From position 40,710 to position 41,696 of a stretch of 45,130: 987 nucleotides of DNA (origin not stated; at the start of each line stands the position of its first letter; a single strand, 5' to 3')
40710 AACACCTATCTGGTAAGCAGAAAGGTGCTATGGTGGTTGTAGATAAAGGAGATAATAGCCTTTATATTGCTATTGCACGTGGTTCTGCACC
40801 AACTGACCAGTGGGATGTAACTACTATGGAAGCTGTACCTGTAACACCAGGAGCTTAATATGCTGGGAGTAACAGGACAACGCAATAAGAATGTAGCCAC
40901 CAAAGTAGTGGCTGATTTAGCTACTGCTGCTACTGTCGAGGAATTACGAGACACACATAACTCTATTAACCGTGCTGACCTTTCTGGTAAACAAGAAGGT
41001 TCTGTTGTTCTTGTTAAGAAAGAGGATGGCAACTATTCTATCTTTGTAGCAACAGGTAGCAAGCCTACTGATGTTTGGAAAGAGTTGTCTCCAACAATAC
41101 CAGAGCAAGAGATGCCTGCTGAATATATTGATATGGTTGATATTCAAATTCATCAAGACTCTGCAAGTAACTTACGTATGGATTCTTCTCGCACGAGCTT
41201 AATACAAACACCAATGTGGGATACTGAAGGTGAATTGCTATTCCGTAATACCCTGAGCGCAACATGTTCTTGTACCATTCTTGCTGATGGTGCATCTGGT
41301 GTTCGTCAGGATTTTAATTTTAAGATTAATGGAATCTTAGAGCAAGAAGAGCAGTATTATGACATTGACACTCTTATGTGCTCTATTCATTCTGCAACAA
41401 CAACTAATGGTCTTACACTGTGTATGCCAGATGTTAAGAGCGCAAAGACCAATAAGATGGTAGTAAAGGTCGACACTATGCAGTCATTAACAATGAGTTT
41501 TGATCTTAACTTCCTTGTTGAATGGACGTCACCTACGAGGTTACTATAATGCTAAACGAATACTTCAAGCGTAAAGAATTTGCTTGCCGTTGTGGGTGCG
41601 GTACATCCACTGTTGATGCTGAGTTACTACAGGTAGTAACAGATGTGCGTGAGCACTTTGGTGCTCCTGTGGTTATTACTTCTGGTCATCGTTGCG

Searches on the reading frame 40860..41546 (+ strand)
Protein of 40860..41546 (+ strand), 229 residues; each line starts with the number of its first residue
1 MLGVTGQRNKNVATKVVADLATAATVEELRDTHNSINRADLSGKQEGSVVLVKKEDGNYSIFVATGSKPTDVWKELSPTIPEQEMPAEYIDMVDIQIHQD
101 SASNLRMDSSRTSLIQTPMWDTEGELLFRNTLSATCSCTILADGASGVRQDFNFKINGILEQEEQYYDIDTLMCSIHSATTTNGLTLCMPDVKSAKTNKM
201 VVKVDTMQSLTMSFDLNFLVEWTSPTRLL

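Call 28: search_protein_families(library=pfam, proteins=[window:40860-41546:+], max_evalue=0.01)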
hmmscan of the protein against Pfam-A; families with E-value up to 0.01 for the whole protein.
window:40860-41546:+ (229 aa): 0 families

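Call 29: search_protein_families(library=phrogs, proteins=[window:40860-41546:+], max_evalue=0.00001)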
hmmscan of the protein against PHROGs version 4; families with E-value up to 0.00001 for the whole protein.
window:40860-41546:+ (229 aa): 2 families
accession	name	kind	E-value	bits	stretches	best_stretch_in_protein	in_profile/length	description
phrog_32357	-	unknown function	6.6e-123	409.9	1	1-229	1-231/234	-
phrog_2725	-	other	5.2e-18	66.4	1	3-145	12-154/238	acetyl-CoA acetyltransferase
